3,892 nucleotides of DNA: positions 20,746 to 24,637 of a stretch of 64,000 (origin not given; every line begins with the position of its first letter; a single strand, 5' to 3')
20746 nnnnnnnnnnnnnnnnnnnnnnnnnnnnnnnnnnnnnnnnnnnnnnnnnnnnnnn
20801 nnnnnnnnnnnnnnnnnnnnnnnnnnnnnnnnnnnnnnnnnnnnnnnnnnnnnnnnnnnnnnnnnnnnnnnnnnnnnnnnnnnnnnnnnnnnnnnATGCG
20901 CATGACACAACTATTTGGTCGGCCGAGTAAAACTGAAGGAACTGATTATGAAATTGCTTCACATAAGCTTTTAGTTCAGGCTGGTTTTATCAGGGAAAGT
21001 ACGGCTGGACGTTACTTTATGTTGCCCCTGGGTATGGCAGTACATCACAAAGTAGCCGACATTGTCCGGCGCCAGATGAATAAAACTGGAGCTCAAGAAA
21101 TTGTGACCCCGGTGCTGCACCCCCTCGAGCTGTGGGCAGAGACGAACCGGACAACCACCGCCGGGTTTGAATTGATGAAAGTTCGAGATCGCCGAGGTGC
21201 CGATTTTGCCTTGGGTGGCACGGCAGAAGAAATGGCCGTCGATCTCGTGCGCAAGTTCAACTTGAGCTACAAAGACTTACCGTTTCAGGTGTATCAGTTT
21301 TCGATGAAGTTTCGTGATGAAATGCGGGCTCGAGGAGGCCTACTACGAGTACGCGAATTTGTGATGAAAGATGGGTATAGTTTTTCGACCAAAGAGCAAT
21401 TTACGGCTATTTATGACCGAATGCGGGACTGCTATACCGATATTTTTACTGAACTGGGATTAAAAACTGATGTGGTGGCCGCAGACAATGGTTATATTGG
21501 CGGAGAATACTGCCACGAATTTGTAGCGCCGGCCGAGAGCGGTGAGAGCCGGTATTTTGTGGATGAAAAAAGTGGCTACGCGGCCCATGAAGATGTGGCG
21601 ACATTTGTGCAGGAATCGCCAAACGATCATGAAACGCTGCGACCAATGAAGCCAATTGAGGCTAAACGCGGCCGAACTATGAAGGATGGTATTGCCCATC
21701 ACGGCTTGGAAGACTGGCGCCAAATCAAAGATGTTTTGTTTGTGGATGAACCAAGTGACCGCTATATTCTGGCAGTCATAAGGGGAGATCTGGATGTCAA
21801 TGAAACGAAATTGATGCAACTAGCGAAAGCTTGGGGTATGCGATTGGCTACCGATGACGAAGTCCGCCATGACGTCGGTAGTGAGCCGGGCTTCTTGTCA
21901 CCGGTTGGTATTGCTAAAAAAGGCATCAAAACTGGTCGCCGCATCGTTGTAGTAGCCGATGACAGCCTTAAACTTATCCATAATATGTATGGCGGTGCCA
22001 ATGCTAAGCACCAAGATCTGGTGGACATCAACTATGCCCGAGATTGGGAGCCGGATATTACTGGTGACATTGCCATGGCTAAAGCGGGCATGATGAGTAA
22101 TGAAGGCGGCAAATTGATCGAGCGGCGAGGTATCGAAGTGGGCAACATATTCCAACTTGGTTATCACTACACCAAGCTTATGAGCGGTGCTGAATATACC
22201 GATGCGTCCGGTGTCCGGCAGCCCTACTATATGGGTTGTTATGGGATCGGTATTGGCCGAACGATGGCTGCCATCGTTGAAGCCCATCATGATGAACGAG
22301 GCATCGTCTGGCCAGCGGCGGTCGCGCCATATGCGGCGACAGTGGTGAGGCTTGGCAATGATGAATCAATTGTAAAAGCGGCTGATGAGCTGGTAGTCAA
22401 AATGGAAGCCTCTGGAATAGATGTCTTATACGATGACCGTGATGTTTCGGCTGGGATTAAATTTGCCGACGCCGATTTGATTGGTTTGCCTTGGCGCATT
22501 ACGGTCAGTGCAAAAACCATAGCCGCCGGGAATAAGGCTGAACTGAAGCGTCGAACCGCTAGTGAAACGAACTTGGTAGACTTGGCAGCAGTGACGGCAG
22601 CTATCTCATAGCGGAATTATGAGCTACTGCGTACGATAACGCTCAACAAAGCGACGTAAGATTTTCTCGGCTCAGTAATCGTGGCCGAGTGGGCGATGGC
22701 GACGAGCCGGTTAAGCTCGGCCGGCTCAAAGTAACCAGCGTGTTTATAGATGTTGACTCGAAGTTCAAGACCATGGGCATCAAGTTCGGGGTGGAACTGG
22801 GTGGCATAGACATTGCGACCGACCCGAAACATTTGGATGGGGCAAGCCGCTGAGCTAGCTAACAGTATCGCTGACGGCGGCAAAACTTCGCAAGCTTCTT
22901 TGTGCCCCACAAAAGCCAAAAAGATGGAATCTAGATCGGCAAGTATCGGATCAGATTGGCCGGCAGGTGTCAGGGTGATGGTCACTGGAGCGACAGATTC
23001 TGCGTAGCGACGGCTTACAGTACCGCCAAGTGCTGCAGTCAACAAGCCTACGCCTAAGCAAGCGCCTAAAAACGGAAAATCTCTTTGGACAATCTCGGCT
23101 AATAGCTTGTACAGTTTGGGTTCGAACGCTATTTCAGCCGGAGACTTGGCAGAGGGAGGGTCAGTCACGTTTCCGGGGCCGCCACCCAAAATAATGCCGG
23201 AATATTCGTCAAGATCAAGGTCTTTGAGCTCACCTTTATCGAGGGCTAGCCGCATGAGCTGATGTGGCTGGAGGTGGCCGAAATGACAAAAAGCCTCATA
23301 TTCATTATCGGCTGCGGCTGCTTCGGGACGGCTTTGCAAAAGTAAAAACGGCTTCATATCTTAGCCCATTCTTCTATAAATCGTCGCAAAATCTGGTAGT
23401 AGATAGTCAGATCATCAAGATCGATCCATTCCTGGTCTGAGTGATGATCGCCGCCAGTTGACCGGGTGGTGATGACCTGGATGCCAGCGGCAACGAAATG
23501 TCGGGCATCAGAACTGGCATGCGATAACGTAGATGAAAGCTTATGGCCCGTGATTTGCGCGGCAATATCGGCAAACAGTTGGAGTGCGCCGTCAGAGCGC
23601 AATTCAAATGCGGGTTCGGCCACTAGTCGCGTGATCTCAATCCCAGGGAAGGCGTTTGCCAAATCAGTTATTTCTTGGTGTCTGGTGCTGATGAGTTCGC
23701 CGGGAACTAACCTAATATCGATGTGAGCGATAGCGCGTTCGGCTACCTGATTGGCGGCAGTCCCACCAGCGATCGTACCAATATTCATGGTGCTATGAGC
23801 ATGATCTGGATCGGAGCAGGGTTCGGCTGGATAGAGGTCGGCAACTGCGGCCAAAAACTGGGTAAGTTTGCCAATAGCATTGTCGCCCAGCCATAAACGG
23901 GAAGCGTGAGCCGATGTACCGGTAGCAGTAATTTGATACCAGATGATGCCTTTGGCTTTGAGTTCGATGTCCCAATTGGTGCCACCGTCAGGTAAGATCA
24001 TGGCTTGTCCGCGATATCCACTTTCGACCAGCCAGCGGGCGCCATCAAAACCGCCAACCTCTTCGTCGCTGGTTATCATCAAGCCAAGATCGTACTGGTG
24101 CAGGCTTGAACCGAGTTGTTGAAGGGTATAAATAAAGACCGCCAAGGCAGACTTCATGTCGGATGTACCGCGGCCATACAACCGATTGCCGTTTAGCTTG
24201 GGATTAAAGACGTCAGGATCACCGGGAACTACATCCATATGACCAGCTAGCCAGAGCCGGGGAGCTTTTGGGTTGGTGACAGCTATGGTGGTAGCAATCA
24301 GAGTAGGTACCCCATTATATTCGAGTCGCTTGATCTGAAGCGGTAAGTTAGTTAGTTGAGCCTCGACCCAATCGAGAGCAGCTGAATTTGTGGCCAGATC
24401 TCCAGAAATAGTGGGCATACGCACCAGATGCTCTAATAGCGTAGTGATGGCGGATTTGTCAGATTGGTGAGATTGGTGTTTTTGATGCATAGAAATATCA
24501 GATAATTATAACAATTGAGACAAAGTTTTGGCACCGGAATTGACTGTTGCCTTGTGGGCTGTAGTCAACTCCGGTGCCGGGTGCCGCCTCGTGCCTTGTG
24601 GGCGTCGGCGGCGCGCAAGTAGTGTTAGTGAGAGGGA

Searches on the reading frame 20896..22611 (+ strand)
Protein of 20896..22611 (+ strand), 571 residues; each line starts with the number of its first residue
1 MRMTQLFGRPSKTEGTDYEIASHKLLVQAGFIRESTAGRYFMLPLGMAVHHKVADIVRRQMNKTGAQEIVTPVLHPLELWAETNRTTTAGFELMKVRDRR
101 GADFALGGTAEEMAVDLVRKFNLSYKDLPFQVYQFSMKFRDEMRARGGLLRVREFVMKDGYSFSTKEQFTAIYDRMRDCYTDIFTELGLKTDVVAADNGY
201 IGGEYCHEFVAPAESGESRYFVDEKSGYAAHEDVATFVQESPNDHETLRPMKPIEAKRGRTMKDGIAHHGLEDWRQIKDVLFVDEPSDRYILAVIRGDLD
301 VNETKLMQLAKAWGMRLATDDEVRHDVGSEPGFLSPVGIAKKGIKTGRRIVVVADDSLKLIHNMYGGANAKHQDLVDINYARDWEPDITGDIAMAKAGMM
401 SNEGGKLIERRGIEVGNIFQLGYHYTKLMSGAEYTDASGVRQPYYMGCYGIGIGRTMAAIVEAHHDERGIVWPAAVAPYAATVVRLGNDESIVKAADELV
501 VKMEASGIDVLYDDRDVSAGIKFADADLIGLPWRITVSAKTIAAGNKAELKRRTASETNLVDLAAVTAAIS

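Call 13: search_protein_families(library=ncbifam, proteins=[window:20896-22608:+])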
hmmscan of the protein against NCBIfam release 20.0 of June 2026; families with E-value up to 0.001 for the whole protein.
window:20896-22608:+ (571 aa): 11 families
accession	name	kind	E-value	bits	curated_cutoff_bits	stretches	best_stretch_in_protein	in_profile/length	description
NF006625.0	PRK09194.1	equivalog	3.5e-168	561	558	1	1-570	1-558/559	proline--tRNA ligase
TIGR00409.1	proS_fam_II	equivalog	5.4e-141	471.3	306.7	1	1-568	1-563/568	proline--tRNA ligase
NF008979.1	PRK12325.1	exception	1.3e-120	403.2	550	2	1-228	1-229/437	proline--tRNA ligase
TIGR00408.1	proS_fam_I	equivalog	3.2e-33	115.4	437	2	409-568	215-375/475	proline--tRNA ligase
TIGR00418.1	thrS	equivalog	2.9e-23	82.6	383.65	1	33-192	187-347/565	threonine--tRNA ligase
NF003211.1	PRK04173.1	equivalog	6.1e-18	64.9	312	2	451-566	329-450/454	glycine--tRNA ligase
TIGR00389.1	glyS_dimeric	equivalog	4.2e-15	55.3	243.3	2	465-543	457-535/565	glycine--tRNA ligase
NF003068.0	PRK03991.1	equivalog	2.9e-12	45.8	484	2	33-181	213-363/613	threonine--tRNA ligase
TIGR00414.1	serS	equivalog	3.5e-09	36.2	301.65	1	59-194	185-321/418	serine--tRNA ligase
TIGR00442.1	hisS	equivalog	9e-08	31.5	286.75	1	42-167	9-132/406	histidine--tRNA ligase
NF011484.0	PRK14894.1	equivalog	8.4e-07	27.5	1050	0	107-156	143-192/539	glycine--tRNA ligase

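Call 14: find_related_loci(query=window:20896-22608:+, collection=genome_contigs, flank=3000)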
Query window:20896-22608:+ (571 aa) in genome_contigs; peptide patterns used: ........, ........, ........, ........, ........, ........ (x = any residue, [..] = any of these).
599 stretches matched a pattern (row limit reached: there are more); 507 encode a relative of the query (tblastn E <= 1e-3); the best 80 are kept; 80 distinct loci.
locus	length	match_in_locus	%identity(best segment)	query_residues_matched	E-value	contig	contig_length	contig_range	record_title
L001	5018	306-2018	89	1-571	0e+0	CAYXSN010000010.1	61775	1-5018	MAG TPA_asm: uncultured Candidatus Saccharimonadales bacterium isolate SRP133034_co1_262 genome assembly, contig: NODE_2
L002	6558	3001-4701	80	1-568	0e+0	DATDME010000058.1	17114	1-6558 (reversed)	MAG TPA_asm: Candidatus Saccharimonadia bacterium isolate SMAG_U403 k141_170604, whole genome shotgun sequence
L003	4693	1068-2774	75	1-570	0e+0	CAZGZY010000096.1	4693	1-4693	MAG TPA_asm: uncultured Candidatus Saccharimonadales bacterium isolate SRP200132_co1_597 genome assembly, contig: NODE_3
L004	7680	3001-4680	68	1-557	0e+0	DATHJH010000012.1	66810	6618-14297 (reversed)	MAG TPA_asm: Candidatus Limnocylindria bacterium isolate SMAG_U12547 k141_140094, whole genome shotgun sequence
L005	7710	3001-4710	66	1-571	0e+0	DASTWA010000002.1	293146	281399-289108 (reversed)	MAG TPA_asm: Candidatus Saccharimonadales bacterium isolate SMAG_U2374 k141_140632, whole genome shotgun sequence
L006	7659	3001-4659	68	1-554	0e+0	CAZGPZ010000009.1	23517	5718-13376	MAG TPA_asm: uncultured Candidatus Saccharibacteria bacterium isolate SRP193066_co1_238 genome assembly, contig: NODE_21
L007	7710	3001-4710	67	1-571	0e+0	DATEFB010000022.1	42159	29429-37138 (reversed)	MAG TPA_asm: Candidatus Saccharimonadales bacterium isolate SMAG_U8748 k141_1002227, whole genome shotgun sequence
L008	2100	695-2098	79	1-468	0e+0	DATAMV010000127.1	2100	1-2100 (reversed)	MAG TPA_asm: Candidatus Saccharimonadia bacterium isolate SMAG_U7000 k141_267941, whole genome shotgun sequence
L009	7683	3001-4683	66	1-561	0e+0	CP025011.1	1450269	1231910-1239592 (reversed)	Candidatus Saccharibacteria bacterium YM_S32_TM7_50_20 chromosome, complete genome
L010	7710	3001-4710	64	1-571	0e+0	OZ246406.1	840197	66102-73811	MAG: uncultured Candidatus Saccharibacteria bacterium isolate SRP298887_co1_104 genome assembly, chromosome: 1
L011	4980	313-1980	65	1-557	0e+0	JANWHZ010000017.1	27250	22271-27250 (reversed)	MAG: Candidatus Saccharimonadales bacterium isolate CRAIB_MAG28 c_000000023081, whole genome shotgun sequence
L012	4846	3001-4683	57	1-566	0e+0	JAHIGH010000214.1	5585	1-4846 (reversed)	MAG: Patescibacteria group bacterium isolate KR11_N2.mb.17 KR11_N2.mb.17_k141_131452, whole genome shotgun sequence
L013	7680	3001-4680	56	1-561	0e+0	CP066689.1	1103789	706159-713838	MAG: Candidatus Roizmanbacteria bacterium isolate NC_groundwater_538_Ag_S-0.1um_35_236 chromosome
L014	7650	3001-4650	55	1-566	0e+0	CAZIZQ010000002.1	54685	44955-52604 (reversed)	MAG TPA_asm: uncultured Gammaproteobacteria bacterium isolate binchicken_co251_1011 genome assembly, contig: NODE_831_le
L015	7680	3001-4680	54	1-571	0e+0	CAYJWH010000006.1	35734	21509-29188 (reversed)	MAG TPA_asm: uncultured Candidatus Saccharibacteria bacterium isolate ERP125453_co1_479 genome assembly, contig: NODE_93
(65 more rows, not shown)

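Call 68: find_encoding_contigs(protein=window:20896-22611:+, flank=10000, max_places=4)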
Protein window:20896-22611:+ (571 aa): no gene with exactly this product is on record in the collection.

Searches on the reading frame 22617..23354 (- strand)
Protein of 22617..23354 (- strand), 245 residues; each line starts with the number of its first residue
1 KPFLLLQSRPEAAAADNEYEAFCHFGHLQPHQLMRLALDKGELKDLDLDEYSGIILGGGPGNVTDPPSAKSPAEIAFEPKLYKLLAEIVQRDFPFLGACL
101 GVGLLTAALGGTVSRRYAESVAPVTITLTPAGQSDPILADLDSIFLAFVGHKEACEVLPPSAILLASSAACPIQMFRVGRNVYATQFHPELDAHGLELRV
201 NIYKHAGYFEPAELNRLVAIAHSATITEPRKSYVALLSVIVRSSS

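Call 13: search_protein_families(library=ncbifam, proteins=[window:22617-23354:-])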
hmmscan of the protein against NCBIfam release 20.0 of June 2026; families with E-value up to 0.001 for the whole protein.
window:22617-23354:- (245 aa): 10 families
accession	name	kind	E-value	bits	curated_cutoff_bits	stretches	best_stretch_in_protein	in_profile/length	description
NF005743.0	PRK07567.1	equivalog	2.8e-91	305.1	264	1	1-231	2-232/245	glutamine amidotransferase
NF006562.0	PRK09065.1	equivalog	1.5e-25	90.1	205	1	47-201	53-200/242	glutamine amidotransferase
NF005458.0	PRK07053.1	equivalog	7.5e-19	68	250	1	40-197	37-186/234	glutamine amidotransferase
NF001975.0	PRK00758.1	equivalog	1.5e-18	67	198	1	45-193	37-167/185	GMP synthase subunit A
TIGR00888.1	guaA_Nterm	equivalog_domain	1.2e-17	64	172.15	1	46-192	37-168/188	glutamine-hydrolyzing GMP synthase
NF006098.0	PRK08250.1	equivalog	3e-15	56.4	301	1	42-201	37-192/239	glutamine amidotransferase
NF005072.0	PRK06490.1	equivalog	3.8e-14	52.3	339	1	47-194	55-190/251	glutamine amidotransferase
NF000848.1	PRK00074.1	equivalog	4.1e-12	45.5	400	1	47-192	38-171/512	glutamine-hydrolyzing GMP synthase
NF004212.0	PRK05665.1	equivalog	6.5e-09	35.9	309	1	81-191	80-188/241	amidotransferase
NF005849.0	PRK07765.1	equivalog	4.8e-06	26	308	1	49-216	45-202/219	aminodeoxychorismate/anthranilate synthase component II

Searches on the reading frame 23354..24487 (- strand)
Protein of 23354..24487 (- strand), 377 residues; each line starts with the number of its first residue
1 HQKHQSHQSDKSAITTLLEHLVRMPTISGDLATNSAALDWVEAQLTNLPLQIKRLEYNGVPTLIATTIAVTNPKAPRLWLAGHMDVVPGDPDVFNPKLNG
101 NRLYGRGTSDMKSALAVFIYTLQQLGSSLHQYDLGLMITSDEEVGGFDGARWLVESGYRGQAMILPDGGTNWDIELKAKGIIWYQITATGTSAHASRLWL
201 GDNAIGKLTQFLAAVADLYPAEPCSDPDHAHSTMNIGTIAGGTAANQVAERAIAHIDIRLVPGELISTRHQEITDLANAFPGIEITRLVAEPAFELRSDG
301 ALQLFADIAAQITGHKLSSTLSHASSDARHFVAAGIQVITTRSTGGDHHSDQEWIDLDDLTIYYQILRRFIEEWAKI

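Call 70: search_protein_families(library=ncbifam, proteins=[window:23354-24487:-], max_evalue=1e-10)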
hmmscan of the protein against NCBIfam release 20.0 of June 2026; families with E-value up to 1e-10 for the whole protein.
window:23354-24487:- (377 aa): 35 families (the best 25 are shown)
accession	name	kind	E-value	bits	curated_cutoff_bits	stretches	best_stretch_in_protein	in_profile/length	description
TIGR01910.1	DapE-ArgE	subfamily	7.1e-49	167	217.6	1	17-365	3-372/373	ArgE/DapE family deacylase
NF006399.0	PRK08651.1-2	equivalog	6.3e-43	147.3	381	1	15-215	7-213/405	succinyl-diaminopimelate desuccinylase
TIGR01892.1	AcOrn-deacetyl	equivalog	1e-37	130.1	297.7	1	18-369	3-363/365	acetylornithine deacetylase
NF005710.0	PRK07522.1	subfamily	7.7e-37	127.4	412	1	8-374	4-388/391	acetylornithine deacetylase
TIGR01900.1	dapE-gram_pos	equivalog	8.5e-37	126.9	304.2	1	15-371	6-350/351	succinyl-diaminopimelate desuccinylase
NF006400.0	PRK08651.1-3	equivalog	2e-34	119.1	374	1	16-372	14-404/410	succinyl-diaminopimelate desuccinylase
NF009557.0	PRK13009.1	equivalog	9.7e-33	113.8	284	1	13-375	4-375/377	succinyl-diaminopimelate desuccinylase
NF006365.0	PRK08588.1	subfamily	6.1e-32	111.4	289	1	16-373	11-379/383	succinyl-diaminopimelate desuccinylase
NF005602.0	PRK07338.1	equivalog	1.3e-30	106.3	357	1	64-360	81-385/409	hydrolase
NF005306.0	PRK06837.1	subfamily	2.8e-30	105.5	376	1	54-375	77-422/427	ArgE/DapE family deacylase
NF005913.0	PRK07906.1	subfamily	8.7e-28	97.1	382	1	3-216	6-241/442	hypothetical protein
NF003474.0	PRK05111.1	equivalog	1.4e-26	93.3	460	1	13-373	7-379/383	acetylornithine deacetylase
TIGR01246.1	dapE_proteo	equivalog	3.3e-25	88.9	361.8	1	15-373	2-369/370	succinyl-diaminopimelate desuccinylase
NF009558.0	PRK13013.1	equivalog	1.5e-24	86.5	428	1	10-277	14-316/429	acetylornithine deacetylase/succinyl-diaminopimelate desuccinylase family protein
NF010589.0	PRK13983.1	equivalog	1.2e-23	83.7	333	1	8-279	10-307/409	M20 family metallo-hydrolase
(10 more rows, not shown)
